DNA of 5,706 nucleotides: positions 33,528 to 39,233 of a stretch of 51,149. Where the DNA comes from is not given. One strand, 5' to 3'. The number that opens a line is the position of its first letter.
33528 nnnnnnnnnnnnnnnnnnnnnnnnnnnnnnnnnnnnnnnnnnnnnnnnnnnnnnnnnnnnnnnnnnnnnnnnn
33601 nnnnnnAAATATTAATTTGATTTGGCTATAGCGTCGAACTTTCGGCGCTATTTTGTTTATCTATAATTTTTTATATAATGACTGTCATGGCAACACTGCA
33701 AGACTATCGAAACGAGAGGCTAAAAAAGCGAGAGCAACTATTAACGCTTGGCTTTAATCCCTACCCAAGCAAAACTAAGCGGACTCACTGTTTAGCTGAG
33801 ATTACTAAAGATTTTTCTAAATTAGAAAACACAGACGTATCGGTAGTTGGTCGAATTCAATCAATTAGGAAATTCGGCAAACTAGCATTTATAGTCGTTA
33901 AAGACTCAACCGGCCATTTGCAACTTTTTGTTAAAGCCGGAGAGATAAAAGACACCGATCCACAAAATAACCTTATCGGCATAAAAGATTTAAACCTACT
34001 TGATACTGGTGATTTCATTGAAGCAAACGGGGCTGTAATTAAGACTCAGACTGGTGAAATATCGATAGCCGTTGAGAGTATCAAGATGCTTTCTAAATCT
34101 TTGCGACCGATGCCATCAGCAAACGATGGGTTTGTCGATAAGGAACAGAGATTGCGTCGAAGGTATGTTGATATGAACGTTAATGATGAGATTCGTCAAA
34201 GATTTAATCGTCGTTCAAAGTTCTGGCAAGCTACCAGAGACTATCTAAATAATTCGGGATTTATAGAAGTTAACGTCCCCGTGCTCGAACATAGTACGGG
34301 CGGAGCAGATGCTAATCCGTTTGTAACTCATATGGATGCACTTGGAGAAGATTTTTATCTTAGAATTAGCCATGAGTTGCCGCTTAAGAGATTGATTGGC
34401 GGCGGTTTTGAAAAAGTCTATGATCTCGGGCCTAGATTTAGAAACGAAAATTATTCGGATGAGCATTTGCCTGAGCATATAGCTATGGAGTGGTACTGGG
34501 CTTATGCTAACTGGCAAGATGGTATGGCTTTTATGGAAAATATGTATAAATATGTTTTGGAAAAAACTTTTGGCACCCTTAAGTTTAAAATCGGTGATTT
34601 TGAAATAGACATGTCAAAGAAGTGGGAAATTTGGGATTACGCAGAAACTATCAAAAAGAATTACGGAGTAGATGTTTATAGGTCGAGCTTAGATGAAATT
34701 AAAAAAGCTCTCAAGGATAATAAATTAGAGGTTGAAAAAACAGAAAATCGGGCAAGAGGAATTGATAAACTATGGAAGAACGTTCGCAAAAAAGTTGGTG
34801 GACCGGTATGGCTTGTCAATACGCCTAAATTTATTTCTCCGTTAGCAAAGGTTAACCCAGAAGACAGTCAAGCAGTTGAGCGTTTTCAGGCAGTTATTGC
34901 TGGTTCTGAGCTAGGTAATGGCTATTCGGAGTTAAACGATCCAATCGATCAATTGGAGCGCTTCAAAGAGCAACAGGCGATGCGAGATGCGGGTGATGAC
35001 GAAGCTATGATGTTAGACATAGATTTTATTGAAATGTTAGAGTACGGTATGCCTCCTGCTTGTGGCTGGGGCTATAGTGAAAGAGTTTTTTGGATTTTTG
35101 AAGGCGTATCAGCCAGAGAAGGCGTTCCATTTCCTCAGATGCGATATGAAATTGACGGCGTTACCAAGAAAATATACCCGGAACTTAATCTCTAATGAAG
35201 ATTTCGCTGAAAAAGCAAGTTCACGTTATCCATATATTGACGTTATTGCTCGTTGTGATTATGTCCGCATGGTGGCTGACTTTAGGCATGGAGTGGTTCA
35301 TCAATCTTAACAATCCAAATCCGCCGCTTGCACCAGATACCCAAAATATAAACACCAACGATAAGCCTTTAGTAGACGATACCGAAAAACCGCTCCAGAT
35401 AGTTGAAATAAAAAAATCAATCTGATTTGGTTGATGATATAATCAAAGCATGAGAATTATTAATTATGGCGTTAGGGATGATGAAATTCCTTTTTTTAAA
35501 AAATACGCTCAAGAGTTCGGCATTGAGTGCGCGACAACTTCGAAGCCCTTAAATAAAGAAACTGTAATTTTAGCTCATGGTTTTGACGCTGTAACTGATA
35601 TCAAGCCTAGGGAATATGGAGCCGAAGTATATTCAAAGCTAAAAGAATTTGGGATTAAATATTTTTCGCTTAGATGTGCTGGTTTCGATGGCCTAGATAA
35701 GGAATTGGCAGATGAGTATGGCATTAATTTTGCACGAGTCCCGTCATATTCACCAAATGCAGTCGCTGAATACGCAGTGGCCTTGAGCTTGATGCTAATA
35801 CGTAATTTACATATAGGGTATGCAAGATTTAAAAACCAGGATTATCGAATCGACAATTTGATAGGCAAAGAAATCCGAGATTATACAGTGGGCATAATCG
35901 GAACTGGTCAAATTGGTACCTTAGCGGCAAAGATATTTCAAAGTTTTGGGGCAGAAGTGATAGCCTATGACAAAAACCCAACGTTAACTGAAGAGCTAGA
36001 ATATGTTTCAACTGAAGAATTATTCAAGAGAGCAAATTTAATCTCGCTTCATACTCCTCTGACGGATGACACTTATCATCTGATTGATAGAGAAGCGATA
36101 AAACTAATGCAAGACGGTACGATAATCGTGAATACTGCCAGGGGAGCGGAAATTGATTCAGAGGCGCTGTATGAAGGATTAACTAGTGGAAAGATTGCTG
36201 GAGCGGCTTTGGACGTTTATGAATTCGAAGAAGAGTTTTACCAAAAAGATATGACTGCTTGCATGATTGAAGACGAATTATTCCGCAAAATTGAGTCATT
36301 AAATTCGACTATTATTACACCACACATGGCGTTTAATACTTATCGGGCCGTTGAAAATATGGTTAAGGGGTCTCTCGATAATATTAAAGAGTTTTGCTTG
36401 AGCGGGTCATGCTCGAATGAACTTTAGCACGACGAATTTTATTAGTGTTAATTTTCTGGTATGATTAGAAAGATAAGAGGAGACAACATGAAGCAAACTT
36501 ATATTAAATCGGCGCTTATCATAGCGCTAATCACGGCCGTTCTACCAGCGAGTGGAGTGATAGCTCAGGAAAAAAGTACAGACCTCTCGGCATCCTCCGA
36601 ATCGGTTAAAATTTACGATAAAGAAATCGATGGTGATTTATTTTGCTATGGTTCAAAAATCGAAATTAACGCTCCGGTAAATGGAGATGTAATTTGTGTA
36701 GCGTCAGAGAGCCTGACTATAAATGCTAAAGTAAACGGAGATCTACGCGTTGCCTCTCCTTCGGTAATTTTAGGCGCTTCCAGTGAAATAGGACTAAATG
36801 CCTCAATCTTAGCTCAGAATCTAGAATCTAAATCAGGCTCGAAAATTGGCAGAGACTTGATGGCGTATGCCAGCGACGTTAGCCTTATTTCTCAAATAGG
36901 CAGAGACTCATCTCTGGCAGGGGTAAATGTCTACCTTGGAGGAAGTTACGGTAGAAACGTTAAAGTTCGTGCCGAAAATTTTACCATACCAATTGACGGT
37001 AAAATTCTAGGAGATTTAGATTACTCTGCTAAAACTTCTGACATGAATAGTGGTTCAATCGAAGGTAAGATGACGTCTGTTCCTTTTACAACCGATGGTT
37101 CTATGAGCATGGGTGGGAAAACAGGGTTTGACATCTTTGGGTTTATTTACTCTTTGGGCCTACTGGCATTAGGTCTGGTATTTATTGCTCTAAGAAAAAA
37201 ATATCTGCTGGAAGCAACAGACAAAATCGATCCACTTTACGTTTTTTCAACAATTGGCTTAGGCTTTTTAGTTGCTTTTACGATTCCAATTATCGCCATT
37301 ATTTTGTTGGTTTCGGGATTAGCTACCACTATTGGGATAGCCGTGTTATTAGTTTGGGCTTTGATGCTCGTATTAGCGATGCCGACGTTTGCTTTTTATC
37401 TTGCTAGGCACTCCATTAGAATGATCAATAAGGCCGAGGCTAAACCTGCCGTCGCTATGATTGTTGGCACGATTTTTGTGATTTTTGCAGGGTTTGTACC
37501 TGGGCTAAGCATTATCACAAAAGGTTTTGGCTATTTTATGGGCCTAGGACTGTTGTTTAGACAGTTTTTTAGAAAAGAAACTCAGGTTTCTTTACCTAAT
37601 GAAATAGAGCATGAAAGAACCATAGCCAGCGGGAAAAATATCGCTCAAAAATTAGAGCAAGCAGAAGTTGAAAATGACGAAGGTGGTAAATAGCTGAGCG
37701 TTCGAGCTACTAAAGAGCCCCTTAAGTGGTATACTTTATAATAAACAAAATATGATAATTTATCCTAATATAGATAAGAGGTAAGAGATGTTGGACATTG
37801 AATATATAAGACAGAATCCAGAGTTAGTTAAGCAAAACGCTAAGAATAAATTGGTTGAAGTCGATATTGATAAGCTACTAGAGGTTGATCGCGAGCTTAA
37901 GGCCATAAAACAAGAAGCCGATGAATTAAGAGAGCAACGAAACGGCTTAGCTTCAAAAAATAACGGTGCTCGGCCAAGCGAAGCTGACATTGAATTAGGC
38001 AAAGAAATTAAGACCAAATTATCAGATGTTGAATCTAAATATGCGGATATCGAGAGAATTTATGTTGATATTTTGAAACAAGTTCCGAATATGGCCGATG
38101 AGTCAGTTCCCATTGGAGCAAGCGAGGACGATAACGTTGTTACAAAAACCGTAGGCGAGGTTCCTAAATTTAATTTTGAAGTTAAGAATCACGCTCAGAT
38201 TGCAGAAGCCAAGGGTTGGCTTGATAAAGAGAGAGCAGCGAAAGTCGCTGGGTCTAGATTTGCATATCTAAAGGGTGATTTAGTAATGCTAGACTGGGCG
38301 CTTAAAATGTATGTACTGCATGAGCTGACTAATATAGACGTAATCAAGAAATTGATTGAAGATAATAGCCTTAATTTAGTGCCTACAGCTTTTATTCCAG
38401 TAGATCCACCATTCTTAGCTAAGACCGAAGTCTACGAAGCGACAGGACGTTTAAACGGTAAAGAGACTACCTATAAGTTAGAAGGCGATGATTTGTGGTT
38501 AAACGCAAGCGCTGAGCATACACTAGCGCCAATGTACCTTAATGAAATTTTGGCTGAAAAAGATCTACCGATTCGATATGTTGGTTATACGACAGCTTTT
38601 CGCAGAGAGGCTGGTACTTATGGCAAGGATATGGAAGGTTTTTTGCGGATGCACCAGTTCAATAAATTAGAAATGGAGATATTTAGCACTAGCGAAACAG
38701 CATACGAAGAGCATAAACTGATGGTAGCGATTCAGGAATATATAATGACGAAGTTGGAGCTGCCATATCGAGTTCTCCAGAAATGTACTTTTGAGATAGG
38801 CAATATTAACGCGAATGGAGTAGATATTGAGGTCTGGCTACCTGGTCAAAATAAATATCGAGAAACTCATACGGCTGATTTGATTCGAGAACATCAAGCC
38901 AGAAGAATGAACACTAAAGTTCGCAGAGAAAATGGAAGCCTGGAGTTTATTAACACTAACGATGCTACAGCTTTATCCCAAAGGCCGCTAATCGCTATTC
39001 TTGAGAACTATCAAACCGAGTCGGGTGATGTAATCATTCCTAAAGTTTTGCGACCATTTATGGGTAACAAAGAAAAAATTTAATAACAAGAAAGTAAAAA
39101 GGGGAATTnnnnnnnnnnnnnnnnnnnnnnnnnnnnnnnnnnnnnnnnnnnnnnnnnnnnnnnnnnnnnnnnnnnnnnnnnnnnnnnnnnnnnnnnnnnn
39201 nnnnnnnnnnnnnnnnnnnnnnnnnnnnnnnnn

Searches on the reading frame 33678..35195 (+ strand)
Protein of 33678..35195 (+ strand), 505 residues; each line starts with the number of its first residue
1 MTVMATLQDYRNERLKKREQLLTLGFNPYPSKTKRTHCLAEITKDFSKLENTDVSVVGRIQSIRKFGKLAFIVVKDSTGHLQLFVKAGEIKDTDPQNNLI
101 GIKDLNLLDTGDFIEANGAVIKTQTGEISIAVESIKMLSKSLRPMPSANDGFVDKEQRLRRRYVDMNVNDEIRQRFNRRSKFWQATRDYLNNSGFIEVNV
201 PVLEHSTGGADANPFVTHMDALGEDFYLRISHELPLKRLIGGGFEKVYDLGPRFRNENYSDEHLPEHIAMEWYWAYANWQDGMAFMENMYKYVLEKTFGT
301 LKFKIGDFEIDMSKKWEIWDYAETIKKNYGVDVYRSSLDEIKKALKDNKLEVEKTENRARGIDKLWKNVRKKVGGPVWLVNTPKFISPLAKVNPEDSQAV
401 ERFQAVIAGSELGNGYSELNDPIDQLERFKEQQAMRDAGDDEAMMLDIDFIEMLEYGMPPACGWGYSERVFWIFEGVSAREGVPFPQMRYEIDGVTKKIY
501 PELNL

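Call 58: search_protein_families(library=pfam, proteins=[window:33678-35195:+], max_evalue=0.001)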
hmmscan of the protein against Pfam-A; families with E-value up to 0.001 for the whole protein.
window:33678-35195:+ (505 aa): 2 families
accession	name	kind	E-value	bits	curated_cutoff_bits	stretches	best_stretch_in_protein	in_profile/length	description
PF00152.25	tRNA-synt_2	-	1.3e-64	218.7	25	1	155-488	2-307/308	tRNA synthetases class II (D, K and N)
PF01336.31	tRNA_anti-codon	-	2.6e-12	46.9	27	1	54-138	1-75/75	OB-fold nucleic acid binding domain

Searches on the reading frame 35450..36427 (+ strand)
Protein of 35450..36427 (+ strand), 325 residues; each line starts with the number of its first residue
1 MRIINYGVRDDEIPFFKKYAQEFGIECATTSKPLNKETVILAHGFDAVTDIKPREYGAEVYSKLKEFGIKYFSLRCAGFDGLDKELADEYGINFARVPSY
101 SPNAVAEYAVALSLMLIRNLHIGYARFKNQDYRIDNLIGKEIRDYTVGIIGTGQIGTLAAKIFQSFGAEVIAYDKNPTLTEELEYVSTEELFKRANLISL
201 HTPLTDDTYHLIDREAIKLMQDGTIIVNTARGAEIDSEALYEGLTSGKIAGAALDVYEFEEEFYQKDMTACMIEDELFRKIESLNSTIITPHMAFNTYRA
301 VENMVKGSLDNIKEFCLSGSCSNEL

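Call 58: search_protein_families(library=pfam, proteins=[window:35450-36427:+], max_evalue=0.001)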
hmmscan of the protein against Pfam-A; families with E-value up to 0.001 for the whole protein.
window:35450-36427:+ (325 aa): 4 families
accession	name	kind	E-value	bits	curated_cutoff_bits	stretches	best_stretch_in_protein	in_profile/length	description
PF02826.25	2-Hacid_dh_C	-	4e-48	163.6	25.1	1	111-294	2-178/178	D-isomer specific 2-hydroxyacid dehydrogenase, NAD binding domain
PF00389.36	2-Hacid_dh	-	2.1e-20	73.2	24.6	1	8-324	7-132/134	D-isomer specific 2-hydroxyacid dehydrogenase, catalytic domain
PF01262.27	AlaDh_PNT_C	-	9.5e-08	32.2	23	1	143-190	27-74/214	Alanine dehydrogenase/PNT, C-terminal domain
PF03446.21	NAD_binding_2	-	0.0008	19.9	21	0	146-244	1-107/161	NAD binding domain of 6-phosphogluconate dehydrogenase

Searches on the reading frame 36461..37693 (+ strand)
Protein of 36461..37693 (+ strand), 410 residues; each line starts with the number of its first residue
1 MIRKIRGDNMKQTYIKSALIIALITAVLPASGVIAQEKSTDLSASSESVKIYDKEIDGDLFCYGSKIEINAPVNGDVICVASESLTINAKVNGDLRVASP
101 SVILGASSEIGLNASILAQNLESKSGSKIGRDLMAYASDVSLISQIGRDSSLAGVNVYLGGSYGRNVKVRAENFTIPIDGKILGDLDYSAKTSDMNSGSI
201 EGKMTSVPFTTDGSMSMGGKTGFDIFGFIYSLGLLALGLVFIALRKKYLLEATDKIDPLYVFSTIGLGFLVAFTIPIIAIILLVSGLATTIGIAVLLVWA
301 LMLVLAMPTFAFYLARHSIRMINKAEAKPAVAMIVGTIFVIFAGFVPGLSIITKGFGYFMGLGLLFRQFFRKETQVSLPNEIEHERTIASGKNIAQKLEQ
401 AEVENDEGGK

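Call 58: search_protein_families(library=pfam, proteins=[window:36461-37693:+], max_evalue=0.001)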
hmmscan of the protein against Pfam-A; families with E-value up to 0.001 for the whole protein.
window:36461-37693:+ (410 aa): 1 family
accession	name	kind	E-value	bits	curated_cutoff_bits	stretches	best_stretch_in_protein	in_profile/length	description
PF04519.19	Bactofilin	-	0.00045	20.9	27.9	0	47-127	17-91/98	Polymer-forming cytoskeletal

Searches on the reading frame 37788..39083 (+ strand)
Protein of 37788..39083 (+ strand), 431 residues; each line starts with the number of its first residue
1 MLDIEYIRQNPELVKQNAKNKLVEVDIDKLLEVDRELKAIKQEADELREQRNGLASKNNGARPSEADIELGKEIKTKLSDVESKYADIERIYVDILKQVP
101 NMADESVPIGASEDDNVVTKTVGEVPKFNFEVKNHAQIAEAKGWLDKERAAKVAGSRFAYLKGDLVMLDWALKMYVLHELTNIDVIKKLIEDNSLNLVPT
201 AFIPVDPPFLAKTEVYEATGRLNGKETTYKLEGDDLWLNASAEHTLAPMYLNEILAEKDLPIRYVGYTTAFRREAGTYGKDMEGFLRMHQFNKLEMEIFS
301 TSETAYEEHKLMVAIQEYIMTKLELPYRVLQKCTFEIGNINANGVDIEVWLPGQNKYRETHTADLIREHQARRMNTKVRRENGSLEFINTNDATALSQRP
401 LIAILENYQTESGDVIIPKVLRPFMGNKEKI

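Call 58: search_protein_families(library=pfam, proteins=[window:37788-39083:+], max_evalue=0.001)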
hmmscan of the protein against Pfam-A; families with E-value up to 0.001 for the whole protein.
window:37788-39083:+ (431 aa): 2 families
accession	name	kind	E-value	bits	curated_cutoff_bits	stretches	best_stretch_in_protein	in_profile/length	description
PF00587.30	tRNA-synt_2b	-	2.9e-28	99.6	29.3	1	232-408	7-179/179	tRNA synthetase class II core domain (G, H, P, S and T)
PF02403.27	Seryl_tRNA_N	-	1.7e-15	57.6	28.2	1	1-102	1-107/108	Seryl-tRNA synthetase N-terminal domain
